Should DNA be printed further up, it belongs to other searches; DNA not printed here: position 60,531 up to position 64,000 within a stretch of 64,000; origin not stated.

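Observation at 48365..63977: Five-gene cassette of giant and medium, mostly signal-peptide-bearing, proteins with a shared C-terminal module and Ca-loop repeats: candidate novel extracellular glycan-processing machine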

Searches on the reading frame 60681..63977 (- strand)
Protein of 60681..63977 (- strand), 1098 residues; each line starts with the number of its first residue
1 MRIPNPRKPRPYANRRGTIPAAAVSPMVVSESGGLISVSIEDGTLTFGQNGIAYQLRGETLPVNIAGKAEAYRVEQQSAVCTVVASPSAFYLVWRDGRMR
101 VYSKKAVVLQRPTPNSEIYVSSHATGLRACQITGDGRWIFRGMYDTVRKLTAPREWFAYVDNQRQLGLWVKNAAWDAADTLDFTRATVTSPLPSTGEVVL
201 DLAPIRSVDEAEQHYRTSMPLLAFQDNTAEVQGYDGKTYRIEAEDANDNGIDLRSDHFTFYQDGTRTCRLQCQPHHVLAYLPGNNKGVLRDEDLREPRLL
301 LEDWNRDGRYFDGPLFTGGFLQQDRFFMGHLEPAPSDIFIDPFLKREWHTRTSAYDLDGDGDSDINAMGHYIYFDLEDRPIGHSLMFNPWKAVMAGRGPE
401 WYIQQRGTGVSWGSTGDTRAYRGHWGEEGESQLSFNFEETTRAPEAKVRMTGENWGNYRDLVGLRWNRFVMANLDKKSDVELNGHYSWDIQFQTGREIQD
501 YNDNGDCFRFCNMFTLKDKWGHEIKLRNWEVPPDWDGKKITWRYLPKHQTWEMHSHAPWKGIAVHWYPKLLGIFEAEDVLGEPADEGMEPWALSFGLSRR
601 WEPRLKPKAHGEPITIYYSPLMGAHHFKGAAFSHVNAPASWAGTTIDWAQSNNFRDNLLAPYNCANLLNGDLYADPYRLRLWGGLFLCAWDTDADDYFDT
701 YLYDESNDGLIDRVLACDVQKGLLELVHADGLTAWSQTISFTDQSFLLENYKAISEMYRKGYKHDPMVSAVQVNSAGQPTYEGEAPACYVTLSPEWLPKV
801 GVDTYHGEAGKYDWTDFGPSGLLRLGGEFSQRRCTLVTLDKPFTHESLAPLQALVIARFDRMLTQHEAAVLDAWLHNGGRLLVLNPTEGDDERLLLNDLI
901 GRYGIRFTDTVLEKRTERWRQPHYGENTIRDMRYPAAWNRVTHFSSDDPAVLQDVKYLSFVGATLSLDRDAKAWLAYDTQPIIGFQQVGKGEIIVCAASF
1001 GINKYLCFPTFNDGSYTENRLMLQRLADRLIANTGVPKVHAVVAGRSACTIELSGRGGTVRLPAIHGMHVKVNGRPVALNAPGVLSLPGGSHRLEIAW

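Call 5: search_protein_families(library=pfam, proteins=[window:60681-63977:-], max_evalue=0.1)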
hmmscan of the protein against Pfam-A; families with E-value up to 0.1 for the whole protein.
window:60681-63977:- (1098 aa): 3 families
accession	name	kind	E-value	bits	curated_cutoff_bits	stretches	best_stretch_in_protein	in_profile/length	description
PF09822.16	ABC_transp_aux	-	1.2e-06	28.5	34.7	1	798-919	2-125/288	ABC-type uncharacterized transport system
PF14258.12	DUF4350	-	0.0042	17.8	30.4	1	841-996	28-157/181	Domain of unknown function (DUF4350)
PF23355.1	IFT52_GIFT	-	0.0071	15.9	27.2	1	836-975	31-177/246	IFT52 GIFT domain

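Call 6: search_protein_families(library=ncbifam, proteins=[window:60681-63977:-], max_evalue=0.1)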
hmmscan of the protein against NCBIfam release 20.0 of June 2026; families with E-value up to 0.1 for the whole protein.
window:60681-63977:- (1098 aa): 0 families

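Call 46: find_homologous_proteins(query=A3)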
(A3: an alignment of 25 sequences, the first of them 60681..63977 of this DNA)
Query A3 (25 sequences) (1098 aa, profile of the alignment): 2 proteins with E <= 0.001 among 8000 candidates.
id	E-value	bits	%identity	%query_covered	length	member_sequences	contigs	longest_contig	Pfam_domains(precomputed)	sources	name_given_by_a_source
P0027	0.0e+0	1073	58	98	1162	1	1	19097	PF14258.13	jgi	jgi:hypothetical protein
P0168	0.0e+0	1063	100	100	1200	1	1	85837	-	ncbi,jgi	jgi:hypothetical protein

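Call 48: find_encoding_contigs(protein=P0168, flank=10000, max_places=2)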
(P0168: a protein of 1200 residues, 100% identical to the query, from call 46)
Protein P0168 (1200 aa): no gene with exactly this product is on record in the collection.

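Call 60: search_protein_families(library=pfam, alignment_id=A3, max_evalue=0.01)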
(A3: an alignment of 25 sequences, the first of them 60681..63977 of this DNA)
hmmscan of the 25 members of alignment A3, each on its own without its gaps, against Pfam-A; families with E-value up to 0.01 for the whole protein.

A. member 1, window:60681-63977:- (1098 aa): 3 families
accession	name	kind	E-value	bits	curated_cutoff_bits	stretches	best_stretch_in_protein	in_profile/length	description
PF09822.16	ABC_transp_aux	-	1.2e-06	28.5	34.7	1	798-919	2-125/288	ABC-type uncharacterized transport system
PF14258.12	DUF4350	-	0.0042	17.8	30.4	0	841-996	28-157/181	Domain of unknown function (DUF4350)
PF23355.1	IFT52_GIFT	-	0.0071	15.9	27.2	0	836-975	31-177/246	IFT52 GIFT domain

B. families by the number of members that match (of 25 scanned): 7 families
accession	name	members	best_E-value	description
PF14258.12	DUF4350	21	4.9e-06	Domain of unknown function (DUF4350)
PF23355.1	IFT52_GIFT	4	5.5e-06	IFT52 GIFT domain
PF09822.16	ABC_transp_aux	1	1.2e-06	ABC-type uncharacterized transport system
PF13517.12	FG-GAP_3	1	9.5e-05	FG-GAP-like repeat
PF08532.16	Glyco_hydro_42M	1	0.0004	Beta-galactosidase trimerisation domain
PF16404.10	BT_2262-like_C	1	0.0084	BT_2262-like, C-terminal domain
PF13709.12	DUF4159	1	0.0099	Domain of unknown function (DUF4159)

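Call 62: predict_structure(alignment_id=A3)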
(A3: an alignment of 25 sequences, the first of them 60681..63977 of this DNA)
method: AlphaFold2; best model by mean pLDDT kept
length: 1098 residues; sequences in the alignment: 25
mean_pLDDT: 74.3   pTM: 0.66
mean pLDDT of the five models: 74.3, 73.3, 73.2, 71.6, 71.4
residues with pLDDT >= 90: 327; 70-90: 395; 50-70: 185; < 50: 191
segments of 3 or more residues with pLDDT < 50: 1-23, 123-140, 331-338, 405-409, 414-419, 427-429, 438-454, 456-466, 495-509, 575-611, 637-670, 921-929
pLDDT, mean of each block of 10 residues (from residue 1): 25 25 63 86 81 75 70 82 86 85 84 79 40 33 58 69 84 62 73 75 82 68 76 69 87 87 89 90 79 88 87 73 83 46 67 89 80 75 75 69 48 50 59 55 45 46 50 65 56 49 41 83 81 83 66 61 54 44 34 32 37 75 80 59 34 31 39 68 76 89 89 94 94 94 82 83 81 91 89 96 90 89 93 94 95 93 93 96 90 91 95 82 42 81 94 93 94 97 96 95 82 78 93 93 92 96 87 93 93 94
secondary structure, 60 per line:
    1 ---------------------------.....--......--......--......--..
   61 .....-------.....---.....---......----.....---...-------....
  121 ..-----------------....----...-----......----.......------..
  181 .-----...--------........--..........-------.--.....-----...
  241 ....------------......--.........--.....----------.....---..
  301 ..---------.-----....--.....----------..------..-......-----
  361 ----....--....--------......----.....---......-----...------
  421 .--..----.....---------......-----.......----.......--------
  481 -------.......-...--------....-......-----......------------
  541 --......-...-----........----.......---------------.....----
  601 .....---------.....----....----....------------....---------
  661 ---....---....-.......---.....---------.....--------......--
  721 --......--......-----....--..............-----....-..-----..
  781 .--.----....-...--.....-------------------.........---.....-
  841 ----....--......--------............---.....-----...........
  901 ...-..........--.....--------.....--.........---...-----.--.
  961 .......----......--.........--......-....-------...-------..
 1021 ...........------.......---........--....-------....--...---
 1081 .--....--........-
elements in order (helices of 4 or more, strands of 3 or more residues): E28-32 E35-40 E43-48 E51-56 E59-65 E73-77 E81-85 E89-94 E99-103 E107-109 E117-122 E140-143 E148-150 E156-161 E166-172 E179-181 E187-189 E198-205 H208-217 E228-232 E238-244 E257-262 E265-273 E276-280 H291-295 E299-302 E318-321 E324-328 E350-355 E365-368 E371-374 E383-388 E393-397 H401-406 E412-414 E430-434 H444-449 E455-461 E466-472 E488-494 H507-510 E512-517 E523-528 E543-545 E550-552 H558-565 E570-576 H592-596 E601-605 E615-619 E624-627 E632-635 H648-651 H664-667 H671-674 H676-682 E686-690 E700-704 E713-718 E723-728 E731-736 E742-745 H748-761 H767-770 E779-781 E789-792 E799-803 H823-831 E835-839 H845-848 E851-856 H865-876 E880-884 H890-903 E905-914 E917-921 E930-934 E960-967 E972-977 E980-988 E991-996 H1019-1031 E1038-1044 E1048-1055 E1058-1061 E1069-1072 E1075-1077 E1084-1087 E1090-1097

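Call 72: find_related_loci(query=A3, collection=genome_contigs, flank=10000)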
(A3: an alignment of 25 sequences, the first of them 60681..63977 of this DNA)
Query A3 (1098 aa) in genome_contigs; peptide patterns used: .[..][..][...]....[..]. (x = any residue, [..] = any of these).
82 stretches matched a pattern; 1 encode a relative of the query (tblastn E <= 1e-3); 1 distinct loci.
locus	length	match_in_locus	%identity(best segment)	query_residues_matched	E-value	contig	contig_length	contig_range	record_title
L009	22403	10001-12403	28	297-1097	1e-67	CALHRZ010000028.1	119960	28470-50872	MAG: uncultured bacterium isolate N1_Bin_METABAT__65_1 genome assembly, contig: c_000000916636, whole genome shotgun seq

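Call 75: search_protein_families(library=pfam, proteins=[L009:1001-4894:-, L009:4891-7104:-, L009:7152-8609:+, L009:8687-12424:+, L009:12295-13938:+, L009:13942-17073:+, L009:17134-18234:-, L009:18712-20187:-, L009:20988-22373:-], max_evalue=0.01)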
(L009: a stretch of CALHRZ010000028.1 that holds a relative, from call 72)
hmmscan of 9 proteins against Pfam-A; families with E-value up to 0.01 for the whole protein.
L009:1001-4894:- (1297 aa): 1 family
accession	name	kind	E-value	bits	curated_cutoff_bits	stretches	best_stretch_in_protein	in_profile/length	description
PF13360.13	PQQ_2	-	0.0061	16.7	27.6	0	1153-1277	25-135/233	Outer membrane protein assembly factor BamB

L009:4891-7104:- (737 aa): 4 families
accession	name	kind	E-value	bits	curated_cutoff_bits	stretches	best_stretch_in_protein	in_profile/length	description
PF13290.12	CHB_HEX_C_1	-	3.7e-13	49.6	22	1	230-292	1-63/67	Chitobiase/beta-hexosaminidase C-terminal domain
PF13287.12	Fn3_assoc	-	9.2e-09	35.7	23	1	241-290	1-50/59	Fn3 associated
PF13229.12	Beta_helix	-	1.4e-07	31.7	25.9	1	451-550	12-102/158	Right handed beta helix region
PF02018.23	CBM_4_9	-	0.00033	21.5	25.9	1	75-186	2-119/136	Carbohydrate binding domain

L009:7152-8609:+ (485 aa): 0 families

L009:8687-12424:+ (1245 aa): 1 family
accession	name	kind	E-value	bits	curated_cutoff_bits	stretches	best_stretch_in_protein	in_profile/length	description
PF14258.12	DUF4350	-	0.0004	21.1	30.4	1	942-1007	5-70/181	Domain of unknown function (DUF4350)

L009:12295-13938:+ (547 aa): 0 families

L009:13942-17073:+ (1043 aa): 3 families
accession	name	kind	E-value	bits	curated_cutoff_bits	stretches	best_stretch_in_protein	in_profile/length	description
PF08532.16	Glyco_hydro_42M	-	2.9e-06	27.4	25.8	0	747-799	40-88/207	Beta-galactosidase trimerisation domain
PF07090.17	GATase1_like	-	1.2e-05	25.5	27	1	99-277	60-219/247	Putative glutamine amidotransferase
PF24157.1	DUF7408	-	0.0024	18.4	27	0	219-271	101-150/174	Domain of unknown function (DUF7408)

L009:17134-18234:- (366 aa): 1 family
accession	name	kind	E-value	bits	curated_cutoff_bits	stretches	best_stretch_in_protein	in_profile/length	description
PF01208.23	URO-D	-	5.1e-05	22.9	23.9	1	229-359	215-341/346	Uroporphyrinogen decarboxylase (URO-D)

L009:18712-20187:- (491 aa): 2 families
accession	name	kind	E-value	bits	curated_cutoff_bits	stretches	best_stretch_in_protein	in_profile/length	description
PF00206.25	Lyase_1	-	6.6e-20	72.2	27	1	49-310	31-304/312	Lyase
PF10397.14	ADSL_C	-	3.7e-10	40.4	32.7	1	383-467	1-78/79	Adenylosuccinate lyase C-terminus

L009:20988-22373:- (461 aa): 2 families
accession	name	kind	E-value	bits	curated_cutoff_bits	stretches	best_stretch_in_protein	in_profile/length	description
PF00346.24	Complex1_49kDa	-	3.1e-35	122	24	1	218-380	1-163/271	Respiratory-chain NADH dehydrogenase, 49 Kd subunit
PF00329.25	Complex1_30kDa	-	2.6e-07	31.7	22.5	1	36-71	68-103/124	Respiratory-chain NADH dehydrogenase, 30 Kd subunit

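Call 82: find_related_loci(query=A3, collection=metagenome_contigs, flank=10000)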
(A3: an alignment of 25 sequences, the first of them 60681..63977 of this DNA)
Query A3 (1098 aa) in metagenome_contigs; peptide patterns used: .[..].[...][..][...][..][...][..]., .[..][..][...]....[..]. (x = any residue, [..] = any of these).
166 stretches matched a pattern; 6 encode a relative of the query (tblastn E <= 1e-3); 6 distinct loci.
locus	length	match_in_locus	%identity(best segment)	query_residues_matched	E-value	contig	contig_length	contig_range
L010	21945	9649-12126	28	264-1098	4e-83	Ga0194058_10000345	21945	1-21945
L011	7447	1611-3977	28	296-1098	3e-79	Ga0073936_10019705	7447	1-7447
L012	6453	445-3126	25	198-1093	6e-59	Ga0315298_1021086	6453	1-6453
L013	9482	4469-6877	25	150-1037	7e-46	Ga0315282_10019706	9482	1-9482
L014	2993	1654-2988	29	369-840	3e-43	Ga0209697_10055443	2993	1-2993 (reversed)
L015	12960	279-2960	25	198-1093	8e-59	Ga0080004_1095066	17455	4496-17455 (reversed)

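Call 90: search_protein_families(library=pfam, proteins=[L011:5489-6595:+, L015:4461-5327:+, L015:6034-10062:+, L010:5891-7000:+, L010:4647-5771:+, L010:2677-4449:-, L010:12222-13103:-, L010:15498-16397:+, L010:747-1874:-], max_evalue=0.05)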
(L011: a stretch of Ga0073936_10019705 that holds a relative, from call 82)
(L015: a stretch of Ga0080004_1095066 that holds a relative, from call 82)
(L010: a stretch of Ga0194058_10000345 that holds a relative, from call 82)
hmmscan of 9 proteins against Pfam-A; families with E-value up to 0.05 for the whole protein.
L011:5489-6595:+ (368 aa): 0 families

L015:4461-5327:+ (288 aa): 2 families
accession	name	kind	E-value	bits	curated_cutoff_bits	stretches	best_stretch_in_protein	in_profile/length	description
PF07596.16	SBP_bac_10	-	6.5e-11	43.2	23.3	1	37-71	2-35/268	Protein of unknown function (DUF1559)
PF07963.17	N_methyl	-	2.2e-10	40.1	21.2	1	7-32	2-27/27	Prokaryotic N-terminal methylation motif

L015:6034-10062:+ (1342 aa): 5 families
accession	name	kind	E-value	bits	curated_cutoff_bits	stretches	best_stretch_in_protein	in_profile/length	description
PF25292.1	Beta-prop_CGLA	-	1.5e-08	34.9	26.8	1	1202-1258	55-114/316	Lambda-carrageenase beta-propeller domain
PF13570.13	Beta-prop_ACSF4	-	1.9e-07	31.3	133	1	1152-1341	60-241/329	Beta-alanine-activating enzyme, beta-propeller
PF24807.1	WD40_CDC20-Fz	-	0.0019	18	200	0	1120-1247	26-163/292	CDC20/Fizzy WD40 domain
PF24814.1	WD40_Prp19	-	0.0035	16.9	320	1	1225-1302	183-259/281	Prp19 WD40 domain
PF07661.19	MORN_2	-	0.0072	16.9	29.6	0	1239-1259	1-21/22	MORN repeat variant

L010:5891-7000:+ (369 aa): 1 family
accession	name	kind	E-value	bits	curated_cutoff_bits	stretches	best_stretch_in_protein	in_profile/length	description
PF01208.23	URO-D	-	3e-14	53.3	23.9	1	223-365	207-346/346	Uroporphyrinogen decarboxylase (URO-D)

L010:4647-5771:+ (374 aa): 3 families
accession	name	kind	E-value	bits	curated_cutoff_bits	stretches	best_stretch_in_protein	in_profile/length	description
PF01408.29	GFO_IDH_MocA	-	8.8e-19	68.8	24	1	7-125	1-118/120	Oxidoreductase family, NAD-binding Rossmann fold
PF22725.1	GFO_IDH_MocA_C3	-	0.00075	19.9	27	1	136-258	2-123/124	GFO/IDH/MocA C-terminal domain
PF02894.22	GFO_IDH_MocA_C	-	0.019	15.2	22.9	1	240-366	109-216/218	Oxidoreductase family, C-terminal alpha/beta domain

L010:2677-4449:- (590 aa): 9 families
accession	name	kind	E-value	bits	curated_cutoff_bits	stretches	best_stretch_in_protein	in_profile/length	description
PF01408.29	GFO_IDH_MocA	-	3.8e-24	86.1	24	1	265-386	1-119/120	Oxidoreductase family, NAD-binding Rossmann fold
PF22725.1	GFO_IDH_MocA_C3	-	3.3e-11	43.7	27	1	410-522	14-123/124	GFO/IDH/MocA C-terminal domain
PF02894.22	GFO_IDH_MocA_C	-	4.8e-07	30.2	22.9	1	432-588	30-210/218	Oxidoreductase family, C-terminal alpha/beta domain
PF03447.22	NAD_binding_3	-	4.9e-06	27.7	24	1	282-383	11-113/116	Homoserine dehydrogenase, NAD binding domain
PF02230.22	Abhydrolase_2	-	5.1e-06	26.9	23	1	46-223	15-196/217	Phospholipase/Carboxylesterase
PF03807.23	F420_oxidored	-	1e-05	26.5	21.6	1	266-351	1-83/94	NADP oxidoreductase coenzyme F420-dependent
PF00326.27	Peptidase_S9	-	0.00014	21.8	22.6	0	124-171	51-97/213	Prolyl oligopeptidase family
PF12146.15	Hydrolase_4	-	0.00017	21.4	27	0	182-213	190-221/239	Serine aminopeptidase, S33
PF00756.26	Esterase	-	0.00069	19.9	22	1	27-172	6-149/251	Putative esterase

L010:12222-13103:- (293 aa): 5 families
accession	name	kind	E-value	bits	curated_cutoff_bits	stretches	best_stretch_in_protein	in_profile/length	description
PF00165.29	HTH_AraC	-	2.2e-19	69.6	26.6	2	249-288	1-42/42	Bacterial regulatory helix-turn-helix proteins, AraC family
PF12833.13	HTH_18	-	1.2e-18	67.5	33.6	1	214-289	5-80/80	Helix-turn-helix domain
PF13384.12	HTH_23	-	0.0018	18.5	24.6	0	242-270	5-34/50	Homeodomain-like domain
PF13412.12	HTH_24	-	0.0035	17.3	21.9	0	205-227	18-40/48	Winged helix-turn-helix DNA-binding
PF09339.16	HTH_IclR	-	0.0097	16.1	22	0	203-224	17-38/52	IclR helix-turn-helix domain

L010:15498-16397:+ (299 aa): 0 families

L010:747-1874:- (375 aa): 2 families
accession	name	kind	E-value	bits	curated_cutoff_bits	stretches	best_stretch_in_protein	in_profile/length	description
PF25270.1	Khk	-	1.9e-49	169.3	35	1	15-367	18-364/365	Prokaryotic ketohexokinase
PF00294.29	PfkB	-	4.2e-10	39.9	25.8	1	242-352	189-292/302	pfkB family carbohydrate kinase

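Call 98: search_solved_structures(query=A3, max_evalue=1)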
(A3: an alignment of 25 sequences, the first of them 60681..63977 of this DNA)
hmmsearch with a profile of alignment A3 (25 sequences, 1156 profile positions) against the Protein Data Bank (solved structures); distinct sequences matched with E-value up to 1: 7.
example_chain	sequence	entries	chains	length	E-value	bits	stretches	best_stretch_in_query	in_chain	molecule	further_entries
5fmr_A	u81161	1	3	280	1.9e-08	35.7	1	882-1028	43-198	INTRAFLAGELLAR TRANSPORT PROTEIN COMPONENT IFT52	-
8bd7_B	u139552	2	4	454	5.9e-08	34.1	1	882-1028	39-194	Osm-6-like protein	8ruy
5fms_A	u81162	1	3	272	0.00013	23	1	879-972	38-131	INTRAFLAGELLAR TRANSPORT PROTEIN 52 HOMOLOG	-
3wg6_A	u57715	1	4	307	0.28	12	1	902-980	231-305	Conjugated polyketone reductase C1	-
8d4s_A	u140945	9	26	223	0.88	10.3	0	1053-1115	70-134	Cathepsin G, C-terminal truncated form | Cathepsin-G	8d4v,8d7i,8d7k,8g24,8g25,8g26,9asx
1au8_A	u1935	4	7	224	0.89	10.3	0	1053-1115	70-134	CATHEPSIN G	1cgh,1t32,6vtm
1kyn_A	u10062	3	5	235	0.97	10.2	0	1053-1115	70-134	cathepsin G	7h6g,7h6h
